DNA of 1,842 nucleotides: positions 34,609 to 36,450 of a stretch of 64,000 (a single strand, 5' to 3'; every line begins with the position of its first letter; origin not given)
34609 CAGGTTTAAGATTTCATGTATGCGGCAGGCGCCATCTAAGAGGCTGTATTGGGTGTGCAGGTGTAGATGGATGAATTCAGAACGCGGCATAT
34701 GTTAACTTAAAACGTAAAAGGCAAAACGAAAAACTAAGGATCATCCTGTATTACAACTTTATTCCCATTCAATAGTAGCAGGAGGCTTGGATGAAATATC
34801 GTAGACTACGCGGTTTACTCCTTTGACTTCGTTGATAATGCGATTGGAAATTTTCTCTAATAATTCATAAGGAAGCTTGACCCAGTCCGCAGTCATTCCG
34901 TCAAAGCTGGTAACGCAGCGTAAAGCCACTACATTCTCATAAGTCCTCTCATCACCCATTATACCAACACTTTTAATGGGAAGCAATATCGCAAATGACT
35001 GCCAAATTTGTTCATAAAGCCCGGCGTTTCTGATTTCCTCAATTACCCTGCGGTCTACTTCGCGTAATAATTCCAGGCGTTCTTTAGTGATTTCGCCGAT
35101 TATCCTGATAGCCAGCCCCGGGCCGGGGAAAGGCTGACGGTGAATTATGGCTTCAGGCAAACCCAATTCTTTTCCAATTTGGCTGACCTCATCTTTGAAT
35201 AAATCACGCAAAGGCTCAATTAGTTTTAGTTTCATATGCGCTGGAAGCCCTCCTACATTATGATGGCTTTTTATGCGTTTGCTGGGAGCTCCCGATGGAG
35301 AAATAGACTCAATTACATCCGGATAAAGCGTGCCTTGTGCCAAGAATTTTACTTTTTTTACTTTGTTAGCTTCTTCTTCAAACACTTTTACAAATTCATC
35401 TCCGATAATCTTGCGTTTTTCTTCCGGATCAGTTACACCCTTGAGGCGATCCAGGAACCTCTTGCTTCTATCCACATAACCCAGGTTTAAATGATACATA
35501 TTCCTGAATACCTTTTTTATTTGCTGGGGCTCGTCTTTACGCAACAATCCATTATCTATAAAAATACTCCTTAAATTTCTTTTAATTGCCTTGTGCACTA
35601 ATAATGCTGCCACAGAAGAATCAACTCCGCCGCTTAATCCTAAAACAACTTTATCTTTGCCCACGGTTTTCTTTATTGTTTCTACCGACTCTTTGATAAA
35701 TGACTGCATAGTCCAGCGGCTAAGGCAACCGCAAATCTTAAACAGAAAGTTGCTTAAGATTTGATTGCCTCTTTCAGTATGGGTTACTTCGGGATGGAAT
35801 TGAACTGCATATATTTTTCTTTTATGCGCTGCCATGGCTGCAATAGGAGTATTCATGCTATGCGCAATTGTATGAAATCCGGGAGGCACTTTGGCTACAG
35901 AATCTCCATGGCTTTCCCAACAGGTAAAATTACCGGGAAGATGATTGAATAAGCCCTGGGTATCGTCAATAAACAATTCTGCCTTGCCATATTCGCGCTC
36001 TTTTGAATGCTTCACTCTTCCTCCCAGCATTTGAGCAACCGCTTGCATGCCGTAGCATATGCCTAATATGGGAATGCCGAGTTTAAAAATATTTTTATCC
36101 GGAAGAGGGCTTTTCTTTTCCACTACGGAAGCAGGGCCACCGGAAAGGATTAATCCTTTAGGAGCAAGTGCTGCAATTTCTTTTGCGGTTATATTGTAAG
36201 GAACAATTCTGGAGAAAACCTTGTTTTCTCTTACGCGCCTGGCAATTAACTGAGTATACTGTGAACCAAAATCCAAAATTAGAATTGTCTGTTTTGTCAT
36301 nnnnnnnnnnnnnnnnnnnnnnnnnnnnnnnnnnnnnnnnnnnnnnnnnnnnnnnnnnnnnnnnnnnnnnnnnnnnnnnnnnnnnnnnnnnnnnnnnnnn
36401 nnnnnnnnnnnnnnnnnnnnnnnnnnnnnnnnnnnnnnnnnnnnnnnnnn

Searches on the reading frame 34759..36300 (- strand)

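Call 11: search_protein_families(library=pfam, proteins=[window:34759-36300:-])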
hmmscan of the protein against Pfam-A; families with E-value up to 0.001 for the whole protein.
window:34759-36300:- (513 aa): 5 families
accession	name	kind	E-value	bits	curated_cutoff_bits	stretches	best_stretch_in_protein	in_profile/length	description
PF00958.27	GMP_synt_C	-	3.6e-48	162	27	1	421-512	1-92/92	GMP synthase C terminal domain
PF00117.34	GATase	-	1.5e-47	162.2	22.8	1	7-188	1-189/190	Glutamine amidotransferase class-I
PF02540.23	NAD_synthase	-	5.3e-13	49.1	21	1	201-267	8-71/242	NAD synthase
PF07722.19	Peptidase_C26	-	2.9e-09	37.5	20.5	1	71-171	101-219/219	Peptidase C26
PF03054.22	tRNA_Me_trans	-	5.1e-05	23.5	20.6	1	217-250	2-34/202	tRNA methyl transferase HUP domain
